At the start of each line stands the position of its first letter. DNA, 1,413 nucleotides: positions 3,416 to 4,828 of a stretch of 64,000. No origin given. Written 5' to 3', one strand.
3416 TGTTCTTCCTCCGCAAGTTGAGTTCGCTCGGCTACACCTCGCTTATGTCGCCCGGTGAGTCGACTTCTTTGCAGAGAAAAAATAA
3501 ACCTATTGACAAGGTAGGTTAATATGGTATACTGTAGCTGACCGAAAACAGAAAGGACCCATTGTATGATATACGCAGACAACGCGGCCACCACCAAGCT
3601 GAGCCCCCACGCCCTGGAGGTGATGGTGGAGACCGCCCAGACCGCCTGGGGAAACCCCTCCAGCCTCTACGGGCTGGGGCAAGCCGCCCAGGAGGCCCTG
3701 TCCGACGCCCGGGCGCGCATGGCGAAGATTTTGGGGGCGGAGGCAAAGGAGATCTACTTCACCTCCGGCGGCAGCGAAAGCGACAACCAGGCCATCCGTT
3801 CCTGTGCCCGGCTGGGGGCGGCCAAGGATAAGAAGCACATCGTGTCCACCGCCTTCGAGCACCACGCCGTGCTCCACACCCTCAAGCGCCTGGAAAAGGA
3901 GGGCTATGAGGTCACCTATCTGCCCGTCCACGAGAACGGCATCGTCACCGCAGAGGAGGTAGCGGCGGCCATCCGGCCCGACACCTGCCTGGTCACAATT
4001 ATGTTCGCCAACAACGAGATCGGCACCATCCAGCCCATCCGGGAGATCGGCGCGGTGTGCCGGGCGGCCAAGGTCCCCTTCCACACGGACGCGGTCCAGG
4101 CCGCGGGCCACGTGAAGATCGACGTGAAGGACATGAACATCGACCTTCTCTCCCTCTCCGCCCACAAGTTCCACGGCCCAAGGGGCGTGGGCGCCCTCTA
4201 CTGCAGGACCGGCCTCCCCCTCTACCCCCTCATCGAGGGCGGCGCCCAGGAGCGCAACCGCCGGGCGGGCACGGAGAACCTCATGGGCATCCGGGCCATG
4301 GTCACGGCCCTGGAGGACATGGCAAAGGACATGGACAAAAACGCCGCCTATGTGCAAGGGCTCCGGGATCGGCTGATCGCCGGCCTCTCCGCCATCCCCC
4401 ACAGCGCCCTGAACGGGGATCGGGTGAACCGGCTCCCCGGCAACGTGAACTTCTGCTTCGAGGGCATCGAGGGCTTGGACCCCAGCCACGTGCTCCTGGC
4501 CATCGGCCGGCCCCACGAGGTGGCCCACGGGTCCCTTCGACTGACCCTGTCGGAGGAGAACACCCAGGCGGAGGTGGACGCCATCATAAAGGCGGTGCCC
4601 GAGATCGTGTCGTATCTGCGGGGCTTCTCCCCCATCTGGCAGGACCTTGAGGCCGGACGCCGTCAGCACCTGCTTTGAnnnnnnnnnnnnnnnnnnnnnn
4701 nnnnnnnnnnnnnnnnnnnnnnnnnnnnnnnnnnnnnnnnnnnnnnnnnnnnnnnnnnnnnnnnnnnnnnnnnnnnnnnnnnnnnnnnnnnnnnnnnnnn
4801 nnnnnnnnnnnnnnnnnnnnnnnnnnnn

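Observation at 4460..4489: NifS/IscS homologue is missing the catalytic-cysteine loop (apparent 24-codon in-frame deletion)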

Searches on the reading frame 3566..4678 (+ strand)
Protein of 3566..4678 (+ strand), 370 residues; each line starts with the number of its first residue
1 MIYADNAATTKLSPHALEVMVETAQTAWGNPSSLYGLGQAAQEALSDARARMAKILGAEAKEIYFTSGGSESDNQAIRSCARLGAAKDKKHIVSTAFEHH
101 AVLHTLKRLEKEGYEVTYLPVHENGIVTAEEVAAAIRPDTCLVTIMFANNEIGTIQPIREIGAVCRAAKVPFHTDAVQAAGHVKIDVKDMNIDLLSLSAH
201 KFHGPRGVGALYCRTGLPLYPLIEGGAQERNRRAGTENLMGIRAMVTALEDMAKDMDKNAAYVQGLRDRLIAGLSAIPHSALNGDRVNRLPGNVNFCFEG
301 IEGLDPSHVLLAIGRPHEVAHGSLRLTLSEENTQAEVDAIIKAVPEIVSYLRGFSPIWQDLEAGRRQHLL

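Call 3: search_solved_structures(query=window:3566-4675:+, show_alignments=4)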
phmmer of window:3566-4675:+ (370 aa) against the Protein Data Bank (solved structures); distinct sequences matched with E-value up to 0.001: 79 (the best 60 are shown).
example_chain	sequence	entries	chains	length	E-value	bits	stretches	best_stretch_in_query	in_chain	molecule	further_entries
9wep_A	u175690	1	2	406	1.9e-88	300.2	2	2-304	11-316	cysteine desulfurase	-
9wer_A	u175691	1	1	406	2.4e-86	293.3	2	2-304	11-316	cysteine desulfurase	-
9wew_A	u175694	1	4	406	1.2e-85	291.1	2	2-304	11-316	cysteine desulfurase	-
9wf8_A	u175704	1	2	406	3e-85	289.7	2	2-304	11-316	cysteine desulfurase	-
9wfb_A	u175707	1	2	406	2.1e-84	286.9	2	2-304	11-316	cysteine desulfurase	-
9wfe_A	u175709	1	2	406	2.7e-83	283.2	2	2-304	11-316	cysteine desulfurase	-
6nzu_A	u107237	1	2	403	4.1e-82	279.4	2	2-304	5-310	Cysteine desulfurase, mitochondrial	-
8tvt_A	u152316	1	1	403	4.1e-82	279.4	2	2-304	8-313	Cysteine desulfurase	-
8pk8_A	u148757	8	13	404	4.2e-82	279.4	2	2-304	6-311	Cysteine desulfurase | Isoform Mitochondrial of Cysteine desulfurase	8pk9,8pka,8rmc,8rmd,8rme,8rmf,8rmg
5wkp_A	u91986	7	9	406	4.3e-82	279.3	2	2-304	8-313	Cysteine desulfurase, mitochondrial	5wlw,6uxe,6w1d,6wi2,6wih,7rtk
5usr_A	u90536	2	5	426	5.3e-82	279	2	2-304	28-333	Cysteine desulfurase, mitochondrial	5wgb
9wfy_A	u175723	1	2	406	1.8e-81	277.3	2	2-304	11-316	cysteine desulfurase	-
5kz5_1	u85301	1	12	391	1.6e-79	270.9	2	10-304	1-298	Cysteine desulfurase, mitochondrial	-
5wt2_A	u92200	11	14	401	9.8e-79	268.3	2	2-303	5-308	Cysteine desulfurase IscS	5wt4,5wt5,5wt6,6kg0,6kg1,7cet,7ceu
1p3w_B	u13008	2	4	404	2.5e-77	263.6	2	2-304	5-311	Cysteine desulfurase | Cysteine desulfurase IscS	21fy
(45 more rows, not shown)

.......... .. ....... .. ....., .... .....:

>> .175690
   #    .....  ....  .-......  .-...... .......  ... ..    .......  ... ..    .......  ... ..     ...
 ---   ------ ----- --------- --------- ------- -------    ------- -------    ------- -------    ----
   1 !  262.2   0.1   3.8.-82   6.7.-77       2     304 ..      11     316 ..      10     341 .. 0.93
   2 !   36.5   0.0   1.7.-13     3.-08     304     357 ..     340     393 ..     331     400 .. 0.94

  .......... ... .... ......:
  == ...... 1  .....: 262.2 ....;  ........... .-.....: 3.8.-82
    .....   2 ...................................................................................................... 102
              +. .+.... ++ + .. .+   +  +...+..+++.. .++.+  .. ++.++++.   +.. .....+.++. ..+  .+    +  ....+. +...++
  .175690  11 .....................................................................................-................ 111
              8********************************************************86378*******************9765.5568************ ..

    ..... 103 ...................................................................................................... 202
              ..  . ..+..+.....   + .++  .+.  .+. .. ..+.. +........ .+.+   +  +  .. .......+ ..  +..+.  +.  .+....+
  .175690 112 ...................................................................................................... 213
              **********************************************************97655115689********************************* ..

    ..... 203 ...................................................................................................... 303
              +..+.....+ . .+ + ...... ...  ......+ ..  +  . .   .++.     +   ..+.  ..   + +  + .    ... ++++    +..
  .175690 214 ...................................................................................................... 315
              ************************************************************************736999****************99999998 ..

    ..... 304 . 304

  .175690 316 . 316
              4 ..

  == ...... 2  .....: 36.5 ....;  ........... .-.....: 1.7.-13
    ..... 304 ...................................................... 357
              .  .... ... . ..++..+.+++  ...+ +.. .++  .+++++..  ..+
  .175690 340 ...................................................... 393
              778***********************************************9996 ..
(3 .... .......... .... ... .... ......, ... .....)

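Call 4: search_protein_families(library=ncbifam, proteins=[window:3566-4675:+])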
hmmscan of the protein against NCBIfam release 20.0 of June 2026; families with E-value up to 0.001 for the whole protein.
window:3566-4675:+ (370 aa): 27 families (the best 25 are shown)
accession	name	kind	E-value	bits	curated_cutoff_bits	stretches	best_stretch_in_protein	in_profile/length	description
TIGR03402.1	FeS_nifS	equivalog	5.5e-136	453.3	530.75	2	2-303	1-301/379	cysteine desulfurase NifS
NF010611.0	PRK14012.1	equivalog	1.2e-100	337.4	548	2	2-303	7-312/406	IscS subfamily cysteine desulfurase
TIGR02006.1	IscS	equivalog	7.5e-100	334.7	643.2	2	2-303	5-308/402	IscS subfamily cysteine desulfurase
TIGR03235.1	DNA_S_dndA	equivalog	2.6e-91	306.5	480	1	3-302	1-304/353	cysteine desulfurase DndA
TIGR03403.1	nifS_epsilon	equivalog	3e-91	306.1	587.7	2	2-303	1-304/382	NifS family cysteine desulfurase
NF002806.0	PRK02948.1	subfamily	3.3e-85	286.3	304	1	1-303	1-303/381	IscS subfamily cysteine desulfurase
TIGR01977.1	am_tr_V_EF2568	hypoth_equivalog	4.2e-44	151.1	377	1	2-230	1-229/376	cysteine desulfurase family protein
TIGR01979.1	sufS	subfamily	4e-40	137.9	475.1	1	1-310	19-348/403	SufS family cysteine desulfurase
TIGR01976.1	am_tr_V_VC1184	hypoth_equivalog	2.6e-29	102.7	352.35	1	2-215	20-233/401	cysteine desulfurase-like protein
NF040779.1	Sec_lyase_SclA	exception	2.9e-29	102.2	525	1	39-282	39-295/378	selenocysteine lyase SclA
NF041166.1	f2_encap_cargo1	exception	3.6e-28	99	800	1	2-215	247-462/623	family 2A encapsulin nanocompartment cargo protein cysteine desulfurase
NF006791.0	PRK09295.1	equivalog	7.9e-26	91.1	661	1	3-226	26-252/406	cysteine desulfurase SufS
NF008126.0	PRK10874.1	equivalog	5.1e-24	85.1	607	1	2-217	21-238/401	cysteine desulfurase CsdA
TIGR03392.1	FeS_syn_CsdA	equivalog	1.8e-22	80.1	493.6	1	2-217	18-235/398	cysteine desulfurase CsdA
TIGR04343.1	egtE_PLP_lyase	equivalog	1.5e-21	76.6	400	1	5-217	18-219/370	ergothioneine biosynthesis PLP-dependent enzyme EgtE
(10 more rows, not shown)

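Call 5: search_protein_families(library=pfam, proteins=[window:3566-4675:+])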
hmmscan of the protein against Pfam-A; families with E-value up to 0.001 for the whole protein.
window:3566-4675:+ (370 aa): 3 families
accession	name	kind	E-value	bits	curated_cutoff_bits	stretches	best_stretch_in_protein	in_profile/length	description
PF00266.25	Aminotran_5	-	5.1e-71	240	21.5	1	2-338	1-369/371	Aminotransferase class-V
PF01212.27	Beta_elim_lyase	-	9.1e-07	28.9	27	1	46-201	35-199/288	Beta-eliminating lyase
PF00155.27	Aminotran_1_2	-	0.00027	20.7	19.7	1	45-292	44-300/361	Aminotransferase class I and II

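Call 6: find_homologous_proteins(query=window:3566-4675:+, max_evalue=1e-50)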
Query window:3566-4675:+ (370 aa): 8000 proteins with E <= 1e-50 among 8000 candidates; the best 120 are listed.
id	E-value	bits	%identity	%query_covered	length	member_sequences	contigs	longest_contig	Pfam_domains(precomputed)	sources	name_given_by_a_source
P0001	1.2e-228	776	90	100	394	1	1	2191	PF00266.26,PF01212.28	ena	-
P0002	8.2e-227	770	89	100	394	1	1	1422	PF00266.26,PF01212.28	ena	-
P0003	1.0e-225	767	90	100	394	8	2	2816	PF00266.26,PF01212.28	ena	-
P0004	1.4e-225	766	89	100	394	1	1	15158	PF00266.26,PF01212.28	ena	-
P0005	1.8e-217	739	86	100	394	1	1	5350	PF00266.26,PF01212.28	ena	-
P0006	9.3e-216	734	85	100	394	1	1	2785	PF00266.26,PF01212.28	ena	-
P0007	7.0e-215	731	84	100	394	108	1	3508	PF00266.26,PF01212.28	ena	-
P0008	1.9e-214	729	84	100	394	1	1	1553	PF00155.28,PF00266.26,PF01212.28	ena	-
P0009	4.8e-214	728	83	100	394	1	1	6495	PF00266.26,PF01212.28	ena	-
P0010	7.7e-214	727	84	100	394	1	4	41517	PF00266.26,PF01212.28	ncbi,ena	-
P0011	1.4e-212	723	83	100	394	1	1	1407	PF00266.26,PF01212.28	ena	-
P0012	1.6e-212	723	83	100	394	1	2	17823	PF00266.26,PF01212.28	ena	-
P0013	2.8e-212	722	83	100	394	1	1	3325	PF00155.28,PF00266.26,PF01212.28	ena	-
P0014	4.3e-212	722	83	100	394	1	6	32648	PF00266.26,PF01212.28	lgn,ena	-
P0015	4.3e-212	722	83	100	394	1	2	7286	PF00266.26,PF01212.28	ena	-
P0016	4.7e-212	722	83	100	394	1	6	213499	PF00266.26,PF01212.28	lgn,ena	-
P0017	5.9e-212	721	84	100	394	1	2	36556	PF00266.26,PF01212.28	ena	-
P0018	1.4e-211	720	83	100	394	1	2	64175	PF00266.26,PF01212.28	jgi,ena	-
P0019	9.8e-211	717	84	100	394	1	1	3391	PF00266.26,PF01212.28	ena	-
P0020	1.6e-210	717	82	100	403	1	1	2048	PF00266.26,PF01212.28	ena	-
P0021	2.6e-210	716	83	100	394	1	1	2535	PF00266.26,PF01212.28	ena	-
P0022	1.1e-209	714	83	100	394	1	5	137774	PF00266.26,PF01212.28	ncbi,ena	-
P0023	1.6e-209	713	83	100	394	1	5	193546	PF00266.26,PF01212.28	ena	-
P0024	2.2e-209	713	83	100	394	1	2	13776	PF00266.26,PF01212.28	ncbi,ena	-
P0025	1.5e-208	710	82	100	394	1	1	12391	PF00266.26,PF01212.28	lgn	-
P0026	9.4e-208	707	82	100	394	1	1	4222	PF00266.26,PF01212.28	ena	-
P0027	2.6e-207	706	-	-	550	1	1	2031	PF00266.26,PF01212.28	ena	-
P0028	6.4e-207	705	80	100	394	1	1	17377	PF00266.26,PF01212.28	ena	-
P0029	7.5e-207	704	80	100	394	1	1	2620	PF00266.26,PF01212.28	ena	-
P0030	3.3e-206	702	82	100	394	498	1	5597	PF00266.26,PF01212.28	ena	-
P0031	7.4e-205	698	79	100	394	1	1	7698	PF00266.26,PF01212.28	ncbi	-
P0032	4.1e-203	692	79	100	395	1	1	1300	PF00266.26,PF01212.28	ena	-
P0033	2.7e-201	686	79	100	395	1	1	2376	PF00266.26,PF01212.28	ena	-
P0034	4.4e-201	686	83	95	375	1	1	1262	PF00266.26,PF01212.28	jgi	jgi:cysteine desulfurase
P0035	1.3e-190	651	78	100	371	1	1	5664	PF00266.26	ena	-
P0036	2.8e-186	637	76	100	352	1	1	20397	PF00266.26,PF01212.28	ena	-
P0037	4.6e-186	636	76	100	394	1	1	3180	PF00266.26,PF01212.28,PF01041.24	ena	-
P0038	1.1e-184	632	75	100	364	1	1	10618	PF00266.26,PF01212.28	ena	-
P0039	2.1e-167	575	86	81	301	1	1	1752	PF00266.26,PF01212.28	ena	-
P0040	3.2e-165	568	66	100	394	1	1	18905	PF00155.28,PF00266.26,PF01212.28,PF01041.24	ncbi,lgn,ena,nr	ncbi:MAG: cysteine desulfurase [Clostridia bacterium]|nr:cysteine desulfurase [Clostridia bacterium]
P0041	4.7e-165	567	67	100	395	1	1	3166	PF00266.26,PF01212.28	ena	-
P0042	5.6e-165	567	67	100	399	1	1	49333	PF00266.26,PF01212.28,PF01041.24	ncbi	-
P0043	9.3e-165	566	67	100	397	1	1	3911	PF00266.26,PF01212.28,PF01041.24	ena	-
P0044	1.2e-164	566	67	100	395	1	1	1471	PF00266.26,PF01212.28,PF01041.24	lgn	-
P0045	1.3e-164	566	67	100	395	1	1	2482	PF00266.26,PF01212.28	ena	-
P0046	1.4e-164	565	66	100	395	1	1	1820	PF00266.26,PF01212.28,PF01041.24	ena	-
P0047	1.8e-164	565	67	100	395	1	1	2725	PF00266.26,PF01212.28,PF01041.24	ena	-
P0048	1.9e-164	565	66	100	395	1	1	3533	PF00266.26,PF01212.28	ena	-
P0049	3.1e-164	564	66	100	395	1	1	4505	PF00266.26,PF01212.28,PF01041.24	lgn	-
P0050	3.4e-164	564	66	100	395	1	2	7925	PF00266.26,PF01212.28,PF01041.24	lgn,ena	-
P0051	3.5e-164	564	68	100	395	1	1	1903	PF00155.28,PF00266.26,PF01212.28,PF01041.24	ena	-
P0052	4.1e-164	564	67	100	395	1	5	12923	PF00266.26,PF01212.28,PF01041.24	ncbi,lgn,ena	-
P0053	9.9e-164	563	66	100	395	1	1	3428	PF00266.26,PF01212.28,PF01041.24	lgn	-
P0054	1.1e-163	563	66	100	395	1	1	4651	PF00266.26,PF01212.28,PF01041.24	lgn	-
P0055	1.2e-163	562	66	100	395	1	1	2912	PF00266.26,PF01212.28,PF01041.24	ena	-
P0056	1.7e-163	562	66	100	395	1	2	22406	PF00266.26,PF01212.28,PF01041.24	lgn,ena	-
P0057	1.8e-163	562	67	100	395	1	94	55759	PF00155.28,PF00266.26,PF01212.28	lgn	-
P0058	1.8e-163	562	68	100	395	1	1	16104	PF00266.26,PF01212.28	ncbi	-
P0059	2.6e-163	561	66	100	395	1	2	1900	PF00266.26,PF01212.28,PF01041.24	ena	-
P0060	2.6e-163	561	65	100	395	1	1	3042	PF00266.26,PF01212.28,PF01041.24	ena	-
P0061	3.7e-163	561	67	100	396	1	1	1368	PF00155.28,PF00266.26,PF01212.28,PF01041.24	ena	-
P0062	3.8e-163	561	66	100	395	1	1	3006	PF00266.26,PF01212.28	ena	-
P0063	4.2e-163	561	66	100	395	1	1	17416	PF00266.26,PF01212.28,PF01041.24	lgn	-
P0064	5.0e-163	560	-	-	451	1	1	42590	PF00266.26,PF01212.28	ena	-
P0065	5.4e-163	560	66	100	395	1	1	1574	PF00266.26,PF01212.28,PF01041.24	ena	-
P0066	8.6e-163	560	67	100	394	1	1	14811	PF00266.26,PF01212.28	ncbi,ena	-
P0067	1.0e-162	559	67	100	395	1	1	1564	PF00266.26,PF01212.28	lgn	-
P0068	1.0e-162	559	66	100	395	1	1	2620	PF00266.26,PF01212.28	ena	-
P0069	1.3e-162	559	66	100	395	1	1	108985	PF00266.26,PF01212.28,PF01041.24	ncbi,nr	ncbi:MAG: cysteine desulfurase NifS [Firmicutes bacterium]|nr:cysteine desulfurase NifS [Bacillota b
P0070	2.1e-162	558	66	100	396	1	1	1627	PF00266.26,PF01212.28,PF01041.24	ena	-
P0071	2.9e-162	558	66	100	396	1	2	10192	PF00155.28,PF00266.26,PF01212.28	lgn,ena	-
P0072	3.1e-162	558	66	100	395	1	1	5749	PF00266.26,PF01212.28,PF01041.24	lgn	-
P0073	3.9e-162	557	67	100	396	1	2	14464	PF00266.26,PF01212.28,PF01041.24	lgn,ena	-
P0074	4.3e-162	557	66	100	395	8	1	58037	PF00155.28,PF00266.26,PF01212.28,PF01041.24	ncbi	-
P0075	4.3e-162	557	66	100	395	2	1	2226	PF00266.26,PF01212.28,PF01041.24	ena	-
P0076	4.6e-162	557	67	100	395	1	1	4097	PF00155.28,PF00266.26,PF01212.28,PF01041.24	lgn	-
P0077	4.8e-162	557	66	100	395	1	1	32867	PF00266.26,PF01212.28,PF01041.24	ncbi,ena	-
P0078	4.8e-162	557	67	100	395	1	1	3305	PF00266.26,PF01212.28,PF01041.24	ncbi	-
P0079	6.3e-162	557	66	100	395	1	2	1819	PF00266.26,PF01212.28,PF01041.24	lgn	-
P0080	6.5e-162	557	66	100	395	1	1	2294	PF00266.26,PF01212.28,PF01041.24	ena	-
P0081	7.0e-162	557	67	100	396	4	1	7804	PF00266.26,PF01212.28,PF01041.24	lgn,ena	-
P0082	8.3e-162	556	66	100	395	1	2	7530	PF00266.26,PF01212.28,PF01041.24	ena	-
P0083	8.8e-162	556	65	100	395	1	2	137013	PF00266.26,PF01212.28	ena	-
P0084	1.1e-161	556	65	100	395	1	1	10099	PF00266.26,PF01212.28,PF01041.24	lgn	-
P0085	1.2e-161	556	66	100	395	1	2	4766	PF00155.28,PF00266.26,PF01212.28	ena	-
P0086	1.4e-161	556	66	100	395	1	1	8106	PF00266.26,PF01212.28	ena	-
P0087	1.4e-161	556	64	100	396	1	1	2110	PF00155.28,PF00266.26,PF01212.28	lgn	-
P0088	1.4e-161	556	66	100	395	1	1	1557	PF00266.26,PF01212.28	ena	-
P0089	1.7e-161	555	64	100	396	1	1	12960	PF00155.28,PF00266.26,PF01212.28,PF01041.24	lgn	-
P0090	1.8e-161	555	65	100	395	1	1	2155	PF00266.26,PF01212.28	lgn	-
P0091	1.9e-161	555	65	100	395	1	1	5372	PF00266.26,PF01212.28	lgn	-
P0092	2.0e-161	555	67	100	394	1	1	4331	PF00266.26,PF01212.28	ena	-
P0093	2.2e-161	555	66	100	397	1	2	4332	PF00266.26,PF01212.28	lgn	-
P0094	2.4e-161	555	66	100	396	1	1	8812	PF00266.26,PF01212.28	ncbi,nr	ncbi:MAG: cysteine desulfurase NifS [Lachnospiraceae bacterium]|nr:cysteine desulfurase NifS [Lachno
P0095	2.8e-161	555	67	100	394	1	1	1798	PF00266.26,PF01212.28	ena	-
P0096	2.9e-161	555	66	100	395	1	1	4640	PF00155.28,PF00266.26,PF01212.28,PF01041.24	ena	-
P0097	3.1e-161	554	66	100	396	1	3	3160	PF00266.26,PF01212.28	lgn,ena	-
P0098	3.6e-161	554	67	100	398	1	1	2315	PF00266.26,PF01212.28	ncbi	-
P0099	3.7e-161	554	65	100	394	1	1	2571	PF00266.26,PF01212.28,PF01041.24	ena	-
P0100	3.9e-161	554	66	100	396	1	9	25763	PF00266.26,PF01212.28,PF01041.24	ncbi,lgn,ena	-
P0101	4.2e-161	554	65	100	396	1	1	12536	PF00266.26,PF01212.28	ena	-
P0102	4.2e-161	554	66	100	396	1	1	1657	PF00155.28,PF00266.26,PF01212.28,PF01041.24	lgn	-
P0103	4.3e-161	554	66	100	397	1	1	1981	PF00266.26,PF01212.28,PF01041.24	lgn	-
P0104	4.5e-161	554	66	100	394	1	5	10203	PF00266.26,PF01212.28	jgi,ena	-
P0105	5.6e-161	554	66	100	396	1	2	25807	PF00266.26,PF01212.28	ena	-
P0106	6.3e-161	553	65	100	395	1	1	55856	PF00266.26,PF01212.28,PF01041.24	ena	-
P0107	7.2e-161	553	66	100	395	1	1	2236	PF00266.26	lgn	-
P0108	9.5e-161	553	66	100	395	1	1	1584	PF00266.26,PF01212.28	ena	-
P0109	1.2e-160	553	66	100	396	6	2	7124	PF00266.26,PF01212.28,PF01041.24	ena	-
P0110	1.2e-160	553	66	100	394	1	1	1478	PF00266.26,PF01212.28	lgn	-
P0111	1.3e-160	552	66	100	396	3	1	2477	PF00266.26,PF01212.28,PF01041.24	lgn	-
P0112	1.4e-160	552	66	100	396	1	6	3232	PF00266.26,PF01212.28,PF01041.24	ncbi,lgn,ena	-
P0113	1.4e-160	552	65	100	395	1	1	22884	PF00266.26,PF01212.28,PF01041.24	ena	-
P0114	1.5e-160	552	66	100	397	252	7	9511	PF00266.26,PF01212.28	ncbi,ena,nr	ncbi:MAG: cysteine desulfurase NifS [Oscillospiraceae bacterium]|nr:cysteine desulfurase NifS [Oscil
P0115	1.7e-160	552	66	100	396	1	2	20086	PF00266.26,PF01212.28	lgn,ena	-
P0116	1.7e-160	552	65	100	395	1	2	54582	PF00266.26,PF01212.28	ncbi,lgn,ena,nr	nr:cysteine desulfurase NifS [uncultured Oscillibacter sp.]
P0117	1.7e-160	552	66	100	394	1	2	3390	PF00266.26,PF01212.28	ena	-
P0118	1.9e-160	552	65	100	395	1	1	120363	PF00266.26,PF01212.28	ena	-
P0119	2.4e-160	552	66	100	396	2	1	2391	PF00266.26,PF01212.28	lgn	-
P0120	2.4e-160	552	66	100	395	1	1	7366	PF00266.26,PF01212.28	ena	-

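Call 8: find_encoding_contigs(protein=window:3566-4678:+, flank=3000, max_places=10)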
Protein window:3566-4678:+ (370 aa): no gene with exactly this product is on record in the collection.

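Call 9: find_encoding_contigs(protein=P0001, flank=3000, max_places=4)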
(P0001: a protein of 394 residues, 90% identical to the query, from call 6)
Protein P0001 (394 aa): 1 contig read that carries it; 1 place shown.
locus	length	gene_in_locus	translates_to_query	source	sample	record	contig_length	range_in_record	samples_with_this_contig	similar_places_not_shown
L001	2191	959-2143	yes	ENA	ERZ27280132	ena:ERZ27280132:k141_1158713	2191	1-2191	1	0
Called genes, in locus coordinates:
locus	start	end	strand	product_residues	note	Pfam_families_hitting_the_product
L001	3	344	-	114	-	?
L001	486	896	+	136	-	PF02082:Rrf2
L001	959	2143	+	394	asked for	PF00266:Aminotran_5, PF01212:Beta_elim_lyase (weak)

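Call 10: find_encoding_contigs(protein=P0004, flank=5000, max_places=4)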
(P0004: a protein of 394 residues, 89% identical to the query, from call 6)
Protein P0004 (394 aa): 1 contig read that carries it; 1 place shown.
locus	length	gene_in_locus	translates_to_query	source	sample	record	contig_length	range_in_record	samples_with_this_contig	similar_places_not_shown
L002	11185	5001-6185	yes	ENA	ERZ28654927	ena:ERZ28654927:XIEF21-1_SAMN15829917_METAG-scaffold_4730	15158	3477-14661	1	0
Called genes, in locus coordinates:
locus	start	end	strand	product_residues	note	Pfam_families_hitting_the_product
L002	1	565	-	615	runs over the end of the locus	-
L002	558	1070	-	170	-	PF04542:Sigma70_r2, PF08281:Sigma70_r4_2, PF04545:Sigma70_r4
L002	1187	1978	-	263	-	-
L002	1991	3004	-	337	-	-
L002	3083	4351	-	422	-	-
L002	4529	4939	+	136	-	PF02082:Rrf2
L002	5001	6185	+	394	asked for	PF00266:Aminotran_5, PF01212:Beta_elim_lyase (weak)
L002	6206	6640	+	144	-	PF01592:NifU_N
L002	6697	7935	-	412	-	PF02073:Peptidase_M29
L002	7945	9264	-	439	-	PF11700:ATG22, PF07690:MFS_1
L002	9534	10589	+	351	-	PF00149:Metallophos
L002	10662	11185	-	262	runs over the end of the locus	PF00561:Abhydrolase_1, PF02089:Palm_thioest (weak), PF24708:Lip_C (faint)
